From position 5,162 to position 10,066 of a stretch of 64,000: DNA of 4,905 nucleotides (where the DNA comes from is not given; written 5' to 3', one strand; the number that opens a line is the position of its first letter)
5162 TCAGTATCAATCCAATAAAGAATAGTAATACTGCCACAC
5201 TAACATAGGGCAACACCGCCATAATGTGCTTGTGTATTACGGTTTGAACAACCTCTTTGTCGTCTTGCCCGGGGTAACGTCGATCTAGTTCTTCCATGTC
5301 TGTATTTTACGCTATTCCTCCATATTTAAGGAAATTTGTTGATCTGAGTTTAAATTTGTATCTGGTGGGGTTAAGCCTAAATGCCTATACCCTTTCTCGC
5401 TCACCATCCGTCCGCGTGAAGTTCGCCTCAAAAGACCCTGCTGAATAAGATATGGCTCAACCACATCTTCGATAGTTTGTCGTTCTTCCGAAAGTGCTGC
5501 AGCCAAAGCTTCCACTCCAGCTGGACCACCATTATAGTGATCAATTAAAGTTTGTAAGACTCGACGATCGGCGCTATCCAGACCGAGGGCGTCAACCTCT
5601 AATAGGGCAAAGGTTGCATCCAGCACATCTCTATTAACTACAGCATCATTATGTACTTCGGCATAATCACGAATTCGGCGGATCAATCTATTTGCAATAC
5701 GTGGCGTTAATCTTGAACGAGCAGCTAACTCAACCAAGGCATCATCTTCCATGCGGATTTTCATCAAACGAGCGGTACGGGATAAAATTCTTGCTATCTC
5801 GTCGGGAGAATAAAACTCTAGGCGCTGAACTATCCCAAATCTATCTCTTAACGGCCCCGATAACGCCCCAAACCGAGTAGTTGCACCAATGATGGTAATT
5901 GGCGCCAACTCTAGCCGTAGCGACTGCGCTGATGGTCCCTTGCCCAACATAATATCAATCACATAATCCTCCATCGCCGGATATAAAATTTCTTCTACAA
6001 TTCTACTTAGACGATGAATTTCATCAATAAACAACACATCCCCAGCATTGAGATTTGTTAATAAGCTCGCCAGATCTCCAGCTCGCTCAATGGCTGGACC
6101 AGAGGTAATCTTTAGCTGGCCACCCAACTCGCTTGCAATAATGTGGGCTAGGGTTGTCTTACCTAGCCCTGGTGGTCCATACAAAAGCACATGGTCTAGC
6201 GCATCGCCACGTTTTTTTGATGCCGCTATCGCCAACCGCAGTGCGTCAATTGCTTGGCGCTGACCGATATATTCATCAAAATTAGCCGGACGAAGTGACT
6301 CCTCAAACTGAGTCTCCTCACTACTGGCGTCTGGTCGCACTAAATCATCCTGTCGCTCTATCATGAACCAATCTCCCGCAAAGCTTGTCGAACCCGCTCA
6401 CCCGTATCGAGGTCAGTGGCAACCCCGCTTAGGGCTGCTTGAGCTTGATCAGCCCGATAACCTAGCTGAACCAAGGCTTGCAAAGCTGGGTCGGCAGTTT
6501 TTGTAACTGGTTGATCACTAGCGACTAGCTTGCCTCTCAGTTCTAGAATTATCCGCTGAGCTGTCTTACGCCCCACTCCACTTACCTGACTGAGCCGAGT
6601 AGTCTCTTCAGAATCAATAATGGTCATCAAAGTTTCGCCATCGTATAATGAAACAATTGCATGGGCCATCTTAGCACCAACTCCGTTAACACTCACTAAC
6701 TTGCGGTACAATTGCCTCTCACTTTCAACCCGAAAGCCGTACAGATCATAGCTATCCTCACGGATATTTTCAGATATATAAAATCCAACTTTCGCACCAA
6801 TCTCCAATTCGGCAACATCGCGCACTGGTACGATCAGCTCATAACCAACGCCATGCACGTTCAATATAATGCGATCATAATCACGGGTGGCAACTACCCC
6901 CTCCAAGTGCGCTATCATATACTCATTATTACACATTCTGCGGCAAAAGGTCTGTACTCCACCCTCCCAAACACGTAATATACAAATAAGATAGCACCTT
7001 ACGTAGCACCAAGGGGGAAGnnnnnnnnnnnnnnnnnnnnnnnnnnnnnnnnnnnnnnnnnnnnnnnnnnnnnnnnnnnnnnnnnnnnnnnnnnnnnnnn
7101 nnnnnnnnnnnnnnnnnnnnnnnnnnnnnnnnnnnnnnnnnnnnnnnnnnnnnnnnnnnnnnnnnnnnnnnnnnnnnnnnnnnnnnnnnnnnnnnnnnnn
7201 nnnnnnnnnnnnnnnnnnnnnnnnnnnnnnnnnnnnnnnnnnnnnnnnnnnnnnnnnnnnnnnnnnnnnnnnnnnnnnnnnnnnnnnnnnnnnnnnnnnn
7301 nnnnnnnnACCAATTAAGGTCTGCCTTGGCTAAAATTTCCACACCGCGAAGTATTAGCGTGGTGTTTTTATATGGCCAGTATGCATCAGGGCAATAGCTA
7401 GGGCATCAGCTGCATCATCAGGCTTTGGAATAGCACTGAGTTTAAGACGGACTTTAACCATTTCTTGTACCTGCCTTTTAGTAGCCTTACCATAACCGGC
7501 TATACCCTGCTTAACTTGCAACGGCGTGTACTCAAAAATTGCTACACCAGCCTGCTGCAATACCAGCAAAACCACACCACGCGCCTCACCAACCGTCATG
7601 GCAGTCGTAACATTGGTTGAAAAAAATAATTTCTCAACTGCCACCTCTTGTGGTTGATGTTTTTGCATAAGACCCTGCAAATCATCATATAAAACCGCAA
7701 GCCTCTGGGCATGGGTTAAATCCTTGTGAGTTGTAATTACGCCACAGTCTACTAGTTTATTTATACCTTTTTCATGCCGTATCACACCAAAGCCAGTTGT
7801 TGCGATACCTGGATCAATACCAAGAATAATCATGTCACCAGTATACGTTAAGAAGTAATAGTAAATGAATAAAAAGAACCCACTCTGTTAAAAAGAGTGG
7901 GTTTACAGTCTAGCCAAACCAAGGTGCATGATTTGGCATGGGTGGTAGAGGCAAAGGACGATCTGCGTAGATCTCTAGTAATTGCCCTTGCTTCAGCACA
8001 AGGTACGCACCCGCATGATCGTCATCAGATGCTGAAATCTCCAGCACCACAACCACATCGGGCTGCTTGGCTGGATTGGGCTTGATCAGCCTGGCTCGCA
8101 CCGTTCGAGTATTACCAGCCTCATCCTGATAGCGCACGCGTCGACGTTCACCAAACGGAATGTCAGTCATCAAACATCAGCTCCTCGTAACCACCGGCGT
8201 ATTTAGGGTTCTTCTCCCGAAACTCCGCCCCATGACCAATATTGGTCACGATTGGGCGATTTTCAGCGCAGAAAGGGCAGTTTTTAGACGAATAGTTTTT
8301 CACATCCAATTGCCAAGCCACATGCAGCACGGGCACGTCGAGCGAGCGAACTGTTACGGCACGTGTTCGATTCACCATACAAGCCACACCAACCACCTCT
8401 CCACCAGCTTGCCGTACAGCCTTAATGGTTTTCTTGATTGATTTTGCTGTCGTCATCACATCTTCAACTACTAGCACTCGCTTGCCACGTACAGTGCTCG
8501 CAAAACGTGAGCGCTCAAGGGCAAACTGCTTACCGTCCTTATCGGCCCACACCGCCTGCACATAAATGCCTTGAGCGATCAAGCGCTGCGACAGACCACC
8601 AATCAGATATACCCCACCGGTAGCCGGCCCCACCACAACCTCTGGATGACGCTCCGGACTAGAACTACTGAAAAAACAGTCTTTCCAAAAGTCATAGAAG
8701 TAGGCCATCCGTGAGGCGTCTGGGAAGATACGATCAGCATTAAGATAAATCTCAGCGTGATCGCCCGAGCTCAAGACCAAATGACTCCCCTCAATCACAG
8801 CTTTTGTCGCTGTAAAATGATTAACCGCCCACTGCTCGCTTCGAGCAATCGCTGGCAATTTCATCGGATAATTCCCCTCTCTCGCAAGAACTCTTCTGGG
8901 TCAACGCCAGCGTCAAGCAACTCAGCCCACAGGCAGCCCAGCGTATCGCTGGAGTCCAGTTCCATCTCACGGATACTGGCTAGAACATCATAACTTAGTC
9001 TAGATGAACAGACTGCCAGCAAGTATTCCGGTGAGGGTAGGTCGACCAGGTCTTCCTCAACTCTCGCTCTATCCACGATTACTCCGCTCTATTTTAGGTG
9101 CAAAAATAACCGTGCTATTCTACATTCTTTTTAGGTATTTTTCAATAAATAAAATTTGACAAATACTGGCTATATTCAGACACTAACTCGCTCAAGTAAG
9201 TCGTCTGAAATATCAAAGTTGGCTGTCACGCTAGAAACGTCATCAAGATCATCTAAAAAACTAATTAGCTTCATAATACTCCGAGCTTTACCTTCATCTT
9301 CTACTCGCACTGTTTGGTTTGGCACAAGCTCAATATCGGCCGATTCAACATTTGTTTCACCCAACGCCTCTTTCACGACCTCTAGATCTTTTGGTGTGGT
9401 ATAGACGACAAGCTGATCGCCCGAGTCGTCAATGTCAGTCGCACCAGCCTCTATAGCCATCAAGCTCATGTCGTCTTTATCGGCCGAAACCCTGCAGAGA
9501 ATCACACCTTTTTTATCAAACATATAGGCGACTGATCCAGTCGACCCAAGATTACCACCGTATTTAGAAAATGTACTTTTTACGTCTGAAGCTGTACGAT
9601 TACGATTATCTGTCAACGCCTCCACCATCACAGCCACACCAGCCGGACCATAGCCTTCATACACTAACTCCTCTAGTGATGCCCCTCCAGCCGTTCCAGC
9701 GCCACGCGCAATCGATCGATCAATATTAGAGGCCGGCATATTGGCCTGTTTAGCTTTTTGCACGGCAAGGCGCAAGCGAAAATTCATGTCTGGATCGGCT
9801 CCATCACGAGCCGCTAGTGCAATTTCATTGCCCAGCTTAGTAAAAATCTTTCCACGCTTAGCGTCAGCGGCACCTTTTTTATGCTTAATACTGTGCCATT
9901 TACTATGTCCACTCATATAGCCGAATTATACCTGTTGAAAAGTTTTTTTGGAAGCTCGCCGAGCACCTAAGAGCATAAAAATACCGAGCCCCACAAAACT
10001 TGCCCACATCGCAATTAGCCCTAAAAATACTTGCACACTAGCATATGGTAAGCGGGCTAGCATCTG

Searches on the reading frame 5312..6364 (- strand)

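Call 34: search_protein_families(library=pfam, proteins=[window:5312-6364:-], max_evalue=0.0001)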
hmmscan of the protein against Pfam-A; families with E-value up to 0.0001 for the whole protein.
window:5312-6364:- (350 aa): 7 families
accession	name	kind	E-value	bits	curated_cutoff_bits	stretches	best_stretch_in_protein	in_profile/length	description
PF05496.18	RuvB_N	-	5.7e-76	254.1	27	1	24-182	1-159/159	Holliday junction DNA helicase RuvB P-loop domain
PF05491.19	RuvB_C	-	2.5e-26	91.9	24.7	1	260-329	2-71/72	RuvB C-terminal winged helix domain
PF17864.7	AAA_lid_4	-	1.2e-23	83.1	27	1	185-258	1-74/74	RuvB AAA lid domain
PF00004.35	AAA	-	2e-20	74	21.2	1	59-182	1-129/131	ATPase family associated with various cellular activities (AAA)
PF07728.20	AAA_5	-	3.2e-09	37.4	22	1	58-176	1-139/139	AAA domain (dynein-related subfamily)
PF01078.27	Mg_chelatase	-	3.8e-07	30.2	20.3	0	29-78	2-44/207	Magnesium chelatase, subunit ChlI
PF13191.12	AAA_16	-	1.6e-05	25.9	32.6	1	33-83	3-51/167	AAA ATPase domain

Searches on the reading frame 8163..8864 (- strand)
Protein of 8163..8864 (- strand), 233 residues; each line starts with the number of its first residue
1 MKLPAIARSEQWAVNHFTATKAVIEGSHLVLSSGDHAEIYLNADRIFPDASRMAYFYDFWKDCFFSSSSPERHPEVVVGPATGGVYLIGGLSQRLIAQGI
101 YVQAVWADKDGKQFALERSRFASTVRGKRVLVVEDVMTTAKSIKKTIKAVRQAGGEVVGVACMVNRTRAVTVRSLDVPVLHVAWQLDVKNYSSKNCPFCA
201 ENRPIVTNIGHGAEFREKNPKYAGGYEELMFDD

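Call 35: search_protein_families(library=pfam, proteins=[window:8163-8864:-], max_evalue=0.0001)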
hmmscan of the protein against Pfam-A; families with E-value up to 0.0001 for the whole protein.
window:8163-8864:- (233 aa): 1 family
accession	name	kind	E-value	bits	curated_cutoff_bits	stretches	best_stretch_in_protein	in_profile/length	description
PF00156.33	Pribosyltran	-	3.6e-17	62.6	26.3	1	71-167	27-127/158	Phosphoribosyl transferase domain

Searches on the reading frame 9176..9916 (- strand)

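Call 35: search_protein_families(library=pfam, proteins=[window:9176-9916:-], max_evalue=0.0001)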
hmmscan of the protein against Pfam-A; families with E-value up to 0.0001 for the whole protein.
window:9176-9916:- (246 aa): 2 families
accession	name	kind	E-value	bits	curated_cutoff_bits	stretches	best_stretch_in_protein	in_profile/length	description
PF01709.26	Transcrip_reg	-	8.2e-54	182.1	27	1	81-234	1-160/160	TACO1/YebC second and third domain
PF20772.2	TACO1_YebC_N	-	3.9e-31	107.8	36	1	5-74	1-72/73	TACO1/YebC protein N-terminal domain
